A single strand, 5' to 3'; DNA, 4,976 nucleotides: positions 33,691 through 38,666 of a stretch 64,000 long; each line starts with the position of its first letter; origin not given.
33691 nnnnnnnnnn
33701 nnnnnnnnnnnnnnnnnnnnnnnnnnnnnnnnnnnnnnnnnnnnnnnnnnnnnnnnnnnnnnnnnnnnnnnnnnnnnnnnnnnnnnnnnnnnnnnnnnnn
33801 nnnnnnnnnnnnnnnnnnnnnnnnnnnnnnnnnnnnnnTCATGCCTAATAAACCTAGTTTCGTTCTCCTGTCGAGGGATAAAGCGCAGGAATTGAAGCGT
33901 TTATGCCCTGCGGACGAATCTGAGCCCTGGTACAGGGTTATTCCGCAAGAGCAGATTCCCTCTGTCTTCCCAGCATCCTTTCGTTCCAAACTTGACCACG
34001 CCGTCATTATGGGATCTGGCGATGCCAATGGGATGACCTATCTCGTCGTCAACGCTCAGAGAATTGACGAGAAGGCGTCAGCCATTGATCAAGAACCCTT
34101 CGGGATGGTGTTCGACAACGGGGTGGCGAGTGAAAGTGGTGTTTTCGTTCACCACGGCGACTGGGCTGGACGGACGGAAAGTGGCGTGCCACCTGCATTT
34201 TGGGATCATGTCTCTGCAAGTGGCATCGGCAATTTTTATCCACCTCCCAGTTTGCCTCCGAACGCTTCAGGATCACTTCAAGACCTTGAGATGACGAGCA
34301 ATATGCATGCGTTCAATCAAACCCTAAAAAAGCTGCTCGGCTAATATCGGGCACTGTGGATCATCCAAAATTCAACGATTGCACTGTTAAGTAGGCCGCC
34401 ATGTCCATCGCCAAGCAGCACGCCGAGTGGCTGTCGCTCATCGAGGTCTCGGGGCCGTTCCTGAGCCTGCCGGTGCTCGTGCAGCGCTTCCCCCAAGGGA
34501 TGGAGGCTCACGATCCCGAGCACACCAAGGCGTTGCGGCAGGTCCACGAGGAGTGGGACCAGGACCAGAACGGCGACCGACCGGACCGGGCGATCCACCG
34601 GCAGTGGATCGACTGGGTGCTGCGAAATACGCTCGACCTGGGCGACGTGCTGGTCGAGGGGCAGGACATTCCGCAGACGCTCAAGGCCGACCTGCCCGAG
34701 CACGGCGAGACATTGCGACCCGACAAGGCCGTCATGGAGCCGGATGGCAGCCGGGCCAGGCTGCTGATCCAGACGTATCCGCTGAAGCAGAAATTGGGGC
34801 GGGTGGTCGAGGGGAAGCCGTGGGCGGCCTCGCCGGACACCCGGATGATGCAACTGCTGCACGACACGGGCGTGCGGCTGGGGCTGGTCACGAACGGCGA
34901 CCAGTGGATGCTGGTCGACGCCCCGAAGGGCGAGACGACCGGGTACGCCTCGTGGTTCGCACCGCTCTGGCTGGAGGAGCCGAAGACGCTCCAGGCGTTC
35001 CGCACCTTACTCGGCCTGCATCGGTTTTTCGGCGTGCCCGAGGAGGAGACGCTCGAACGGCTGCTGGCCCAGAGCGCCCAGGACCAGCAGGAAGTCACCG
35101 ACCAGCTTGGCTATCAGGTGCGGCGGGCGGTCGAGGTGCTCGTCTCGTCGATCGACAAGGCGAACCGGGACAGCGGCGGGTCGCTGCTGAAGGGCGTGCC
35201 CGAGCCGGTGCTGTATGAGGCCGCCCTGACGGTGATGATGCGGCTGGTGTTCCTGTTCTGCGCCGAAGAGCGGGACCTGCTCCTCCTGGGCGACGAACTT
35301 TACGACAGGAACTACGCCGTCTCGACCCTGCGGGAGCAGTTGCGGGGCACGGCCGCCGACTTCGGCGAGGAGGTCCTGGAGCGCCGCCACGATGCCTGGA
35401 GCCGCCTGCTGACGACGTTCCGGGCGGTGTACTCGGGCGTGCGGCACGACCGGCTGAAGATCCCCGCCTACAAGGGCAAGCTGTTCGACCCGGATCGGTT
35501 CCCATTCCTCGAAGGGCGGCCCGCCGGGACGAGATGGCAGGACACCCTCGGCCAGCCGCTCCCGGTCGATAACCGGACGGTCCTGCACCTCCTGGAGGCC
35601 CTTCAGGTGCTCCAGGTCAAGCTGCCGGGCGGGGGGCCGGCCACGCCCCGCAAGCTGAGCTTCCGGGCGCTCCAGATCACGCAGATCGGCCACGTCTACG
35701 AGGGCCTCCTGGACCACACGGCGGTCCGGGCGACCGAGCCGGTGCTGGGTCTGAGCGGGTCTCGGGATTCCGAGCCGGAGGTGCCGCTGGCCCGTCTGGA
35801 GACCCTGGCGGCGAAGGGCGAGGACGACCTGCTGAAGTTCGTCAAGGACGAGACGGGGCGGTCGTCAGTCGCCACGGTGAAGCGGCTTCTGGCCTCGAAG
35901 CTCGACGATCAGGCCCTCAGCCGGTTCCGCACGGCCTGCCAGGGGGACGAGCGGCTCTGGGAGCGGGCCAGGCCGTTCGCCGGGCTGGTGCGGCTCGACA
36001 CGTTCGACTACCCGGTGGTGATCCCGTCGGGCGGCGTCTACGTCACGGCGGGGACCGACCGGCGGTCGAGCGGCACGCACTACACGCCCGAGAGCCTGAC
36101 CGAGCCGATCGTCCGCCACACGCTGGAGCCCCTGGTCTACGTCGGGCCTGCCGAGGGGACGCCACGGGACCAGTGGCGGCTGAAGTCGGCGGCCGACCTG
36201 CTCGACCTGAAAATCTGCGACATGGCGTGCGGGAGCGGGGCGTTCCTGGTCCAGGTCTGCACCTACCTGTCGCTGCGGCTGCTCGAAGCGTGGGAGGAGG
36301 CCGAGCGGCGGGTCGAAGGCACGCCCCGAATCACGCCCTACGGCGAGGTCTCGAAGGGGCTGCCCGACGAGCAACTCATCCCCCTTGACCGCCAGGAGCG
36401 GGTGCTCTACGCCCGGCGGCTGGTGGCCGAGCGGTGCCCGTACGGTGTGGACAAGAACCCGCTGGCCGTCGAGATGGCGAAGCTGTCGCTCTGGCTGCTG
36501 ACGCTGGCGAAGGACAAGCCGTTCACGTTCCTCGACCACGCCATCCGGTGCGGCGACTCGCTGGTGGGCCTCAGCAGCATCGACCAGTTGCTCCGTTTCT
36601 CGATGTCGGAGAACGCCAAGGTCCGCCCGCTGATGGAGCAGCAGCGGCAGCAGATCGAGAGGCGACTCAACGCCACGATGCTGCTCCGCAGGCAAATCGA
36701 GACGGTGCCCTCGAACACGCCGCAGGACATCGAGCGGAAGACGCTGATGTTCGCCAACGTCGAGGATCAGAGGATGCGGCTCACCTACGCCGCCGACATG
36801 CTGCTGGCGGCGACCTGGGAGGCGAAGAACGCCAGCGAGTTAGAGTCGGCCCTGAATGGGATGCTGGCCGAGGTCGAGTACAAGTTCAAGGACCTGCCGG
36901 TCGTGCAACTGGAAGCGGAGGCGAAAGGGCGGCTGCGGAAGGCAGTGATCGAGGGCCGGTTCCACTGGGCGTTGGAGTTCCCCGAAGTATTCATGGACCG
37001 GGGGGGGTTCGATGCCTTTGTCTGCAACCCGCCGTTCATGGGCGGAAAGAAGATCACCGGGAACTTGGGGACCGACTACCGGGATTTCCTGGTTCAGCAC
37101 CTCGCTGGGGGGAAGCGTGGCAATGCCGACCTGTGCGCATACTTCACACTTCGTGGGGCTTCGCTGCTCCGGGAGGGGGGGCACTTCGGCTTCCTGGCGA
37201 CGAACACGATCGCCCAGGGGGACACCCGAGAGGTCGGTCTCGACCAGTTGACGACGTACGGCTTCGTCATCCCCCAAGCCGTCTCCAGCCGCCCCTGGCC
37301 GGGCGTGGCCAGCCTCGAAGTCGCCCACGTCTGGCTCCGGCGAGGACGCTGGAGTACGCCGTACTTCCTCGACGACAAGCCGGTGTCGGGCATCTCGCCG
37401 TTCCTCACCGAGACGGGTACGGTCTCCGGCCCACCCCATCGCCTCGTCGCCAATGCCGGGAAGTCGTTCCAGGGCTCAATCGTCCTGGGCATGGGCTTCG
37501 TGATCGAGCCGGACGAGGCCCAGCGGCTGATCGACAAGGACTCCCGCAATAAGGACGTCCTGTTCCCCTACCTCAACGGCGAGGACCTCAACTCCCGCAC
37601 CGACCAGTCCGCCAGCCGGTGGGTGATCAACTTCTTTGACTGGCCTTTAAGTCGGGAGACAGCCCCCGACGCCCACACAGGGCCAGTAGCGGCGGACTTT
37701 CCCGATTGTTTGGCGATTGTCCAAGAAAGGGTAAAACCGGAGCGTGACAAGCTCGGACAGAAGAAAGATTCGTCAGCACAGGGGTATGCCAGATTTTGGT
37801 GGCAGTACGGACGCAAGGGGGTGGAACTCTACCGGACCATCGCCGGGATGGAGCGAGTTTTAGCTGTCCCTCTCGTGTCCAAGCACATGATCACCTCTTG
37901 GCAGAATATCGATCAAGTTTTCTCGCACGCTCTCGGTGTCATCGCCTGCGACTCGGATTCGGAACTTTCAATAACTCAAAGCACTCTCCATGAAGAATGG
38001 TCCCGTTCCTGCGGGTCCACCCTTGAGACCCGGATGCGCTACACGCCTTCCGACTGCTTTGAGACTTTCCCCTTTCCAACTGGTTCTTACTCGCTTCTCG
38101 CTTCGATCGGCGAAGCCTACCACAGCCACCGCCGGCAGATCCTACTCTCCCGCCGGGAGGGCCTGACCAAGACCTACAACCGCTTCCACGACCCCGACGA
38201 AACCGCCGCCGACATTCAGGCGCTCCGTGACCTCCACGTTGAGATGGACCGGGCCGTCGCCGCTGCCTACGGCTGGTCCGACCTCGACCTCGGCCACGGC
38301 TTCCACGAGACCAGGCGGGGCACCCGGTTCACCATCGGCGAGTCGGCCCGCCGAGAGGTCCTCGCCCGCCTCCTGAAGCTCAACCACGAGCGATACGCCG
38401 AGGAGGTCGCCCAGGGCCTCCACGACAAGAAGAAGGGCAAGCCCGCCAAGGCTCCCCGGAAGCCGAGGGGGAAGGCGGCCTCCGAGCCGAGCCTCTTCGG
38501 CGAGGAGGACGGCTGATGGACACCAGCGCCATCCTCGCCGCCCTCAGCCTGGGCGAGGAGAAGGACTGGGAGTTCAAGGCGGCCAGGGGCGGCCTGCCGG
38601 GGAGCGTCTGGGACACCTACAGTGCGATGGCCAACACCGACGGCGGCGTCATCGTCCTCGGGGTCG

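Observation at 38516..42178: Two putative RNA-targeting effectors (AlbA_2/Schlafen-HATPase and HEPN) nested inside a class I DISARM operon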

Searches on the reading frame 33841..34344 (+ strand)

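Call 3: search_protein_families(library=pfam, proteins=[window:33841-34344:+], max_evalue=0.01)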
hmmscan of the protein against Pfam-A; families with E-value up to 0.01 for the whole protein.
window:33841-34344:+ (167 aa): 0 families

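Call 4: search_protein_families(library=padloc, proteins=[window:33841-34344:+], max_evalue=0.01)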
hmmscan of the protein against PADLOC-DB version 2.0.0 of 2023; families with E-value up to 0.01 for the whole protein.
window:33841-34344:+ (167 aa): 0 families

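Call 9: search_protein_families(library=ncbifam, proteins=[window:33841-34344:+], max_evalue=1)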
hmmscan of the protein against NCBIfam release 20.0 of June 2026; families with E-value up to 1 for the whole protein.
window:33841-34344:+ (167 aa): 1 family
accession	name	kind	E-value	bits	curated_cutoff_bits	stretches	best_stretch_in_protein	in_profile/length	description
NF045847.1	MGA1079_SerProt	subfamily_domain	0.088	11.1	400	1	49-120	778-849/903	MGA_1079 family surface serine endopeptidase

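Call 10: search_protein_families(library=pfam, proteins=[window:33841-34344:+], max_evalue=10)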
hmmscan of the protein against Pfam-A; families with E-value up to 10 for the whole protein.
window:33841-34344:+ (167 aa): 0 families

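Call 102: search_protein_families(library=phrogs, proteins=[window:33841-34344:+], max_evalue=0.01)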
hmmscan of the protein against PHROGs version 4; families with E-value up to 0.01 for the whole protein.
window:33841-34344:+ (167 aa): 0 families

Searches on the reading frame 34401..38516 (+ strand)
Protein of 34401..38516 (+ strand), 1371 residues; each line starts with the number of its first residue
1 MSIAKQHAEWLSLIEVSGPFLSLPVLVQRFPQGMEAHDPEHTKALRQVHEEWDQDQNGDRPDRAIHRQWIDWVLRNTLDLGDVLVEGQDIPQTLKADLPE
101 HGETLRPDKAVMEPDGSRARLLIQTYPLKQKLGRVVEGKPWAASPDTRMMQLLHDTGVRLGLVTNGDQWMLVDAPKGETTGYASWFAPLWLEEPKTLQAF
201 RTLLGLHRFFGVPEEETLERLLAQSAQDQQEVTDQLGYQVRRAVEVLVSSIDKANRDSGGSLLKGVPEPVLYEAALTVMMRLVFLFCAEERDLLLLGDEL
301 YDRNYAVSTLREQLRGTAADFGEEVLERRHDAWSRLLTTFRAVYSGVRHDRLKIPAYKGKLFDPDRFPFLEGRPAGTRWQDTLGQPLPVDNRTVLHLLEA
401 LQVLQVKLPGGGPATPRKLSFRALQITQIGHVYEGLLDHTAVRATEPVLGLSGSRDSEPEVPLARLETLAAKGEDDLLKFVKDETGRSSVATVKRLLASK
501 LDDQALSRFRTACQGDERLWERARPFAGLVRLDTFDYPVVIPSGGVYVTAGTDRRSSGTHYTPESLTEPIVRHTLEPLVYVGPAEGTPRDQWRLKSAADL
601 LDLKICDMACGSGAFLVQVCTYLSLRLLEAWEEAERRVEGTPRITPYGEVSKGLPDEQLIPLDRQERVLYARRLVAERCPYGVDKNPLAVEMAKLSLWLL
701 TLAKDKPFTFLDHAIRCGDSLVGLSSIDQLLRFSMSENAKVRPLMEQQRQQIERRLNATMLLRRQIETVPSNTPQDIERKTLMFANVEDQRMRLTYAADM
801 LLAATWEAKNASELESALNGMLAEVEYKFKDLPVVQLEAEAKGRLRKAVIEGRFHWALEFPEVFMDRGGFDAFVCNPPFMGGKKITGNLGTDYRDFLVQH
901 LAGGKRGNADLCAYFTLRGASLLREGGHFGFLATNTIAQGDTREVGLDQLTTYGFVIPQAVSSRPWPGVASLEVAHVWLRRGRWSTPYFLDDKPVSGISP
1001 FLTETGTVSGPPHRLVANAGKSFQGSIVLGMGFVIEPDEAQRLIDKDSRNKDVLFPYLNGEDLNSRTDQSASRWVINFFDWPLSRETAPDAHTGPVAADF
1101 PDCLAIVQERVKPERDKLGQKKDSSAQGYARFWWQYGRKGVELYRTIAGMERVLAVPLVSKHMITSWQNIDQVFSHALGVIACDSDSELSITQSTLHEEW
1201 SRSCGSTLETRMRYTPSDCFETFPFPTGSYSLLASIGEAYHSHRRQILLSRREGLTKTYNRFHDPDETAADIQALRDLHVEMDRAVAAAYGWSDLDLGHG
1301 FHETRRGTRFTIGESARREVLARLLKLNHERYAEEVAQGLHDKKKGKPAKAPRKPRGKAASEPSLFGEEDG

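Call 3: search_protein_families(library=pfam, proteins=[window:34401-38516:+], max_evalue=0.01)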
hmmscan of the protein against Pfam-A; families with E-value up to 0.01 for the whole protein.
window:34401-38516:+ (1371 aa): 5 families
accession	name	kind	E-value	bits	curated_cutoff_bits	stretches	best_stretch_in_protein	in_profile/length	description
PF07669.17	Eco57I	-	5.1e-19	69.4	25.3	1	679-939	2-140/171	Eco57I restriction-modification methylase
PF20473.4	MmeI_Mtase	-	8.8e-13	48.4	27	2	872-972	137-237/259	MmeI, DNA-methyltransferase domain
PF20466.3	MmeI_TRD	-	1.3e-06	28.3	27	1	1154-1227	129-206/207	MmeI, target recognition domain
PF20464.3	MmeI_N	-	2.9e-06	28.1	27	1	103-248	58-179/181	MmeI, N-terminal domain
PF02384.22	N6_Mtase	-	0.00093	19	20.4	0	552-623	20-68/311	N-6 DNA Methylase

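Call 4: search_protein_families(library=padloc, proteins=[window:34401-38516:+], max_evalue=0.01)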
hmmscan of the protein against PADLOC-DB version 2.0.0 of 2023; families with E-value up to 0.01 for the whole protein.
window:34401-38516:+ (1371 aa): 37 families (the best 25 are shown)
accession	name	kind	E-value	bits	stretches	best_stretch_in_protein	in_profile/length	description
PDLC02643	DrmMI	-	0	1794.5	1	2-1355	5-1336/1347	DrmMI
PDLC03618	REase_MTase_IIG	-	0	1125.7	1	1-1346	1-1330/1429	Type IIG restriction enzyme-methyltransferase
PDLC02638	DrmMI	-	0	1108.4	1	1-931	1-932/935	DrmMI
PDLC02644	DrmMI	-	6.1e-253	840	1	499-1359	7-895/988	DrmMI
PDLC02645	DrmMI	-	2.3e-249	827.7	1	1-759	1-747/772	DrmMI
PDLC02646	DrmMI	-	1.5e-174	580.3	2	854-1352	266-773/792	DrmMI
PDLC02642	DrmMI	-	2.9e-153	509.4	1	5-576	6-571/594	DrmMI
PDLC02640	DrmMI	-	7.5e-138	458.8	3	914-1296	535-914/1015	DrmMI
PDLC02639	DrmMI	-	1.2e-127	425.3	2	280-826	1-491/803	DrmMI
PDLC03627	REase_MTase_IIG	-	2.1e-62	209.2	1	872-1336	565-1029/1136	Type IIG restriction enzyme-methyltransferase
PDLC03599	REase_MTase_IIG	-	2.1e-61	205.9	2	864-1293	464-909/959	Type IIG restriction enzyme-methyltransferase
PDLC03622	REase_MTase_IIG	-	3.2e-58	195.1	2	149-482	1-335/1524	Type IIG restriction enzyme-methyltransferase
PDLC02626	DrmD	-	5.3e-43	145.3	1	1184-1360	9-192/276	DrmD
PDLC03598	REase_MTase_IIG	-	4.3e-26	89.1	2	874-1293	485-888/912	Type IIG restriction enzyme-methyltransferase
PDLC03620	REase_MTase_IIG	-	7.5e-24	81.4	2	594-879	595-864/1378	Type IIG restriction enzyme-methyltransferase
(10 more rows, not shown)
